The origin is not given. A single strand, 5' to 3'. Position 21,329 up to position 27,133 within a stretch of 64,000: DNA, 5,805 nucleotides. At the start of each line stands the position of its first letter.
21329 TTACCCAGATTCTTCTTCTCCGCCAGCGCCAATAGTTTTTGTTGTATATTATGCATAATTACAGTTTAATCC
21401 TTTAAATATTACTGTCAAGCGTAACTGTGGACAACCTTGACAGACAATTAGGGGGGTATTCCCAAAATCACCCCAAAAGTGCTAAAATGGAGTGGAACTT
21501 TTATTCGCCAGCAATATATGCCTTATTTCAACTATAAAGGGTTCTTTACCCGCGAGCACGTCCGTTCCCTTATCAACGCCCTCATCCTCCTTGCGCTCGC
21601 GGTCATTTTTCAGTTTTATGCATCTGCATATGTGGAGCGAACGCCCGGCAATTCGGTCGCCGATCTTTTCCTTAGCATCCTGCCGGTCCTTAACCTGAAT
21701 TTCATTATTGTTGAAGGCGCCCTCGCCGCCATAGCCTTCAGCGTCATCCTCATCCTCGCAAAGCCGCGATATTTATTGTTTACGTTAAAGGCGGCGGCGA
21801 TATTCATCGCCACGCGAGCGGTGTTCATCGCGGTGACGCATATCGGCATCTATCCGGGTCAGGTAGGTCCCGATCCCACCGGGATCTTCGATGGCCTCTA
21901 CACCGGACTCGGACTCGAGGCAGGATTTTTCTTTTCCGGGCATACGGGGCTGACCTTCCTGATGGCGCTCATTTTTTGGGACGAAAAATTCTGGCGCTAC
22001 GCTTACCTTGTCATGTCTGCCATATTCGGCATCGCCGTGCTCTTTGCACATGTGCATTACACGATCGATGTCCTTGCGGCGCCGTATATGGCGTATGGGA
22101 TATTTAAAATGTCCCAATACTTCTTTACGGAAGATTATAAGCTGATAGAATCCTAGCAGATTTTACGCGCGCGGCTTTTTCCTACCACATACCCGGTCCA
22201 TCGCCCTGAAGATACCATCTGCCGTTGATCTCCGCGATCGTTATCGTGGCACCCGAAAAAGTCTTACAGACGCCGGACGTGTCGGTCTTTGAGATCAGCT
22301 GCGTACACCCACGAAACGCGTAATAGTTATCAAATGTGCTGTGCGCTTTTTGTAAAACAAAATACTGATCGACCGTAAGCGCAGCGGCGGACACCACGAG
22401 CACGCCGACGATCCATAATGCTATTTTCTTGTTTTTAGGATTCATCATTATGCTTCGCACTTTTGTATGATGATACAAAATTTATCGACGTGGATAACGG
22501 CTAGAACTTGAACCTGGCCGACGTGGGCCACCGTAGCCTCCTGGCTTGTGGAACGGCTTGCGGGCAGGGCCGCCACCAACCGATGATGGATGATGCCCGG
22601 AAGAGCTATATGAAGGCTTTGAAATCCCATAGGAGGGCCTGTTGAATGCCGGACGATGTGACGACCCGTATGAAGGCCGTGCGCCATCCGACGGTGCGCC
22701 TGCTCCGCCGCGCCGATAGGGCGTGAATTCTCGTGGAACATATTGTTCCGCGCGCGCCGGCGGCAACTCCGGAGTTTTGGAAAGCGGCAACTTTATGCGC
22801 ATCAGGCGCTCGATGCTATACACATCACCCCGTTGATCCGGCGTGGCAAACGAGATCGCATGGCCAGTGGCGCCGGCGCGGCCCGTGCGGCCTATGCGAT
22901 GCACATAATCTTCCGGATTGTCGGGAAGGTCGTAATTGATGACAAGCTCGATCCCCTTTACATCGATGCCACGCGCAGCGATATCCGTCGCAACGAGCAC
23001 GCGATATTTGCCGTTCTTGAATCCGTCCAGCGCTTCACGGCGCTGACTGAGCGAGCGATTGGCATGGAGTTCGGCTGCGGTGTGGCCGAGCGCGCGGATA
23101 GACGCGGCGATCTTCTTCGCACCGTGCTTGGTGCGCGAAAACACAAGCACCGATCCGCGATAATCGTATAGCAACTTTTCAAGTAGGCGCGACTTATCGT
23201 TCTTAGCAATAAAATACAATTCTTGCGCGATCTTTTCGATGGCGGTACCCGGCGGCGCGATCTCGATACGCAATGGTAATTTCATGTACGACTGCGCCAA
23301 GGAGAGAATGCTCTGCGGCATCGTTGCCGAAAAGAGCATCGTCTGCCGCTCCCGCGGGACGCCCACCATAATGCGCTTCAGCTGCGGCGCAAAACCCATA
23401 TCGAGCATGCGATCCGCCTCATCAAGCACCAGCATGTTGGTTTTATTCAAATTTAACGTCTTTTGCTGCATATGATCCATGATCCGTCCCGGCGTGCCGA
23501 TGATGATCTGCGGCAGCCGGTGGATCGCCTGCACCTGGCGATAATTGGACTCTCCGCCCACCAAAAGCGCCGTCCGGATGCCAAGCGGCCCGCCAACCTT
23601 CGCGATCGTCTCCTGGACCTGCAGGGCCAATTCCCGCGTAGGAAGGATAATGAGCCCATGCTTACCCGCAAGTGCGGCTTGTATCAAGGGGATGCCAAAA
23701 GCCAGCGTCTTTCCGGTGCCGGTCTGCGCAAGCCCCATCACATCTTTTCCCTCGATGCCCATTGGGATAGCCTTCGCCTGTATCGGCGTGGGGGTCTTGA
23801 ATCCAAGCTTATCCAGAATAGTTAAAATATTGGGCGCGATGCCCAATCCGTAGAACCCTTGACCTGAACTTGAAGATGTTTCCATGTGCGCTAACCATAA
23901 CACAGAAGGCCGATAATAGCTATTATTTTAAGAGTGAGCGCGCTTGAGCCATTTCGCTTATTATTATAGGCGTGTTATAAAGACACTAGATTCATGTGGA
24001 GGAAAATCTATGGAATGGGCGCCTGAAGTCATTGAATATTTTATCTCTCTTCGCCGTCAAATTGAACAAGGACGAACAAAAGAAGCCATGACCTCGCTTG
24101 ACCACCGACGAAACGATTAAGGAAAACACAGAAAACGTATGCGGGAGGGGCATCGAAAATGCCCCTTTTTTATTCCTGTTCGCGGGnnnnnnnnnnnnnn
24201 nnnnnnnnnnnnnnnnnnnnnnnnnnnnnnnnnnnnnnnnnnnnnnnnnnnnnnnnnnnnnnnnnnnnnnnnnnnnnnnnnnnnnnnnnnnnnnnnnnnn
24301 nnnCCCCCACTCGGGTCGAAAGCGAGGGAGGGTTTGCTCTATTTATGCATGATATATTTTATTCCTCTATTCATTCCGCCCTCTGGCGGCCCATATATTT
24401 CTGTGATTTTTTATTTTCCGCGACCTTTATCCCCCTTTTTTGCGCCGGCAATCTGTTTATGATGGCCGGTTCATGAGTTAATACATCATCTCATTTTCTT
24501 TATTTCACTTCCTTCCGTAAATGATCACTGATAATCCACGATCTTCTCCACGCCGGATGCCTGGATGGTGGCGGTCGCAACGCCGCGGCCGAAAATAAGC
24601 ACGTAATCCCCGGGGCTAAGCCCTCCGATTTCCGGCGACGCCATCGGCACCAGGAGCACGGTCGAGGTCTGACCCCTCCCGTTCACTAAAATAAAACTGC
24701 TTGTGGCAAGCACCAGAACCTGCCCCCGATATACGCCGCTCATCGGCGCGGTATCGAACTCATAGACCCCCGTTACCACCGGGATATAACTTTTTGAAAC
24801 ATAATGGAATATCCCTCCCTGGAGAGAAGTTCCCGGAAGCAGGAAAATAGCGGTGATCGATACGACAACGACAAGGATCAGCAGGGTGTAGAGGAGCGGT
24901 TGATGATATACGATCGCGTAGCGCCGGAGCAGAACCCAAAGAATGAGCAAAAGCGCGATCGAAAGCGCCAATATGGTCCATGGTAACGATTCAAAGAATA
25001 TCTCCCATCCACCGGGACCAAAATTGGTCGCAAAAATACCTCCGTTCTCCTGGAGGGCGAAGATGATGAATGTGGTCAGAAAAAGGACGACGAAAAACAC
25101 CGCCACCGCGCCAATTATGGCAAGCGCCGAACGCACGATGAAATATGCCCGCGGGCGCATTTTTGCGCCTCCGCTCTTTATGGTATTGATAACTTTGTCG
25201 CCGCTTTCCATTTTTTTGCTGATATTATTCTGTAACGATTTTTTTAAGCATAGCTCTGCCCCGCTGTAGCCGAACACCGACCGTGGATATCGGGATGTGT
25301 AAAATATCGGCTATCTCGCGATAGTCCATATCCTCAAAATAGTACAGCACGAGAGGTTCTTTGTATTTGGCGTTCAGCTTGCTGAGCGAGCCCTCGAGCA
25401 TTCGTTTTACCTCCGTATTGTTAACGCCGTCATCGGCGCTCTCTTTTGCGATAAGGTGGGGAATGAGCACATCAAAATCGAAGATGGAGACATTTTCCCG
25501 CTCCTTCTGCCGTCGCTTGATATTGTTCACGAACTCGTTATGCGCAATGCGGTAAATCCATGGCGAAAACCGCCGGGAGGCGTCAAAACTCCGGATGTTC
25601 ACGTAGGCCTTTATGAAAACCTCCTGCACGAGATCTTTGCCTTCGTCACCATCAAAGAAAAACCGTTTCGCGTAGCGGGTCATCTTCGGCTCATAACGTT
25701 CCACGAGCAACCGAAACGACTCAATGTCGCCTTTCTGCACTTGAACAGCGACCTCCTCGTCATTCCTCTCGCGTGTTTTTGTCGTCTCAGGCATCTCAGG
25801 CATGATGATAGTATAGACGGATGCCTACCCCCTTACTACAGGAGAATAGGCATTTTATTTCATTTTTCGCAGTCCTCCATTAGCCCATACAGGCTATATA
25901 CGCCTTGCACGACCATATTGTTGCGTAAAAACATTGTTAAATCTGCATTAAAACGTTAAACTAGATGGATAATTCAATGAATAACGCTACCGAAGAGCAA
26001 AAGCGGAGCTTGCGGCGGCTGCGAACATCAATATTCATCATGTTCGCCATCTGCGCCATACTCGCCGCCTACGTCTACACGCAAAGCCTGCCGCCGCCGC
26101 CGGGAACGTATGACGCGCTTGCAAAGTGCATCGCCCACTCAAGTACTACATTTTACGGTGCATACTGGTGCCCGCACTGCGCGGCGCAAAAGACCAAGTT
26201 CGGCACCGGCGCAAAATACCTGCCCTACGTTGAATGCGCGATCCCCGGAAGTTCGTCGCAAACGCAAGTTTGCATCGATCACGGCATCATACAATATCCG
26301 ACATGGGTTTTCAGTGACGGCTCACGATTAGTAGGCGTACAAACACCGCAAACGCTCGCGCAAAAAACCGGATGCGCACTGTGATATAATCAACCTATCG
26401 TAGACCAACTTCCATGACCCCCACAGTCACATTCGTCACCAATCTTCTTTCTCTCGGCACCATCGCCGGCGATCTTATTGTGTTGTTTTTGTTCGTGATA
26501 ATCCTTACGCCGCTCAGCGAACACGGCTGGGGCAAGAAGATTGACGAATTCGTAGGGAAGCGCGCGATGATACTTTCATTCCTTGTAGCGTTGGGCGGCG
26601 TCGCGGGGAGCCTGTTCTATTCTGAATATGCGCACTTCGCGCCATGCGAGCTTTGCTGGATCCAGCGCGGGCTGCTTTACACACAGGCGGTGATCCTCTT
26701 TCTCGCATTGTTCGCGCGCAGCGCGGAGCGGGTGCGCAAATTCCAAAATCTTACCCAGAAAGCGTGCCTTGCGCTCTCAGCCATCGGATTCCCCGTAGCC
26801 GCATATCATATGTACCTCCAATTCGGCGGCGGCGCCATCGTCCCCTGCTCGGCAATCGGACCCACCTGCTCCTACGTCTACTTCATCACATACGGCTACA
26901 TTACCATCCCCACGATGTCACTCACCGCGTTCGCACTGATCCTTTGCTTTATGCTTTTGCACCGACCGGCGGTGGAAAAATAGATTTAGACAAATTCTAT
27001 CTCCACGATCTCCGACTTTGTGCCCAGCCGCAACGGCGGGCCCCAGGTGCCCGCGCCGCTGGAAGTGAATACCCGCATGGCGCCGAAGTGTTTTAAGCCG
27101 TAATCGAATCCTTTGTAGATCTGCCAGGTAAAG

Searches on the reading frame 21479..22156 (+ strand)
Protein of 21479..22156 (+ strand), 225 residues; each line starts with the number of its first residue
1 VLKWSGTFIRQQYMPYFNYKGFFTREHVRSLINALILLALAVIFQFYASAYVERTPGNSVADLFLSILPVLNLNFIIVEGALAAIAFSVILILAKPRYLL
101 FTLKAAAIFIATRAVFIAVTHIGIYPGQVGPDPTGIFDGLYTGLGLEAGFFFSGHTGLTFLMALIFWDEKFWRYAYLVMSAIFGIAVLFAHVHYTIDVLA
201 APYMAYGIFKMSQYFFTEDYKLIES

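Call 27: search_protein_families(library=pfam, proteins=[window:21479-22156:+], max_evalue=0.001)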
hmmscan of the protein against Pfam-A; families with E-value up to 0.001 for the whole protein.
window:21479-22156:+ (225 aa): 2 families
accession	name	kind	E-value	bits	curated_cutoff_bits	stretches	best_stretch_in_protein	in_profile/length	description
PF14360.12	PAP2_C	-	4.7e-07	30.7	27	1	151-211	6-71/74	PAP2 superfamily C-terminal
PF01569.27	PAP2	-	0.00077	19.7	27.2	1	149-211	50-120/130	PAP2 superfamily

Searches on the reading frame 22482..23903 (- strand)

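Call 27: search_protein_families(library=pfam, proteins=[window:22482-23903:-], max_evalue=0.001)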
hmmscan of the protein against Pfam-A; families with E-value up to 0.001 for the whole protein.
window:22482-23903:- (473 aa): 3 families
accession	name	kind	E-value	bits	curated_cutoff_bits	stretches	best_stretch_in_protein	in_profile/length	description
PF00270.35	DEAD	-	1.9e-49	168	26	1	39-199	1-164/167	DEAD/DEAH box helicase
PF00271.37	Helicase_C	-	1.1e-30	106.5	23.5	1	237-344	2-110/110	Helicase conserved C-terminal domain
PF04851.21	ResIII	-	3e-05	24.4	22.5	1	59-195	30-162/164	Type III restriction enzyme, res subunit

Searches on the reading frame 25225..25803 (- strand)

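Call 27: search_protein_families(library=pfam, proteins=[window:25225-25803:-], max_evalue=0.001)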
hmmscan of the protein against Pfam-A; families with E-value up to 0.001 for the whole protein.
window:25225-25803:- (192 aa): 4 families
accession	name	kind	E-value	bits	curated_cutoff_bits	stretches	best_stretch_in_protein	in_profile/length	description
PF04542.20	Sigma70_r2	-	1e-17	64.1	24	1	33-100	1-70/71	Sigma-70 region 2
PF08281.18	Sigma70_r4_2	-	2.6e-15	56.3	25.7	1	135-186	3-54/54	Sigma-70, region 4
PF04545.22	Sigma70_r4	-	3.6e-08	33.2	24.1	1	140-188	2-50/50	Sigma-70, region 4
PF12645.13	HTH_16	-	0.00021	21.8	22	1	17-74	2-65/65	Helix-turn-helix domain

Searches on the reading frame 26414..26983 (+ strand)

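Call 28: search_protein_families(library=pfam, proteins=[window:26414-26983:+], max_evalue=0.001)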
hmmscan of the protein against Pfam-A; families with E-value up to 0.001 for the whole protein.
window:26414-26983:+ (189 aa): 1 family
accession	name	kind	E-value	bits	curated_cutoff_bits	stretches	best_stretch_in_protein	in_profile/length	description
PF02600.21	DsbB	-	9.8e-11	42.7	22.1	1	50-181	3-146/148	Disulfide bond formation protein DsbB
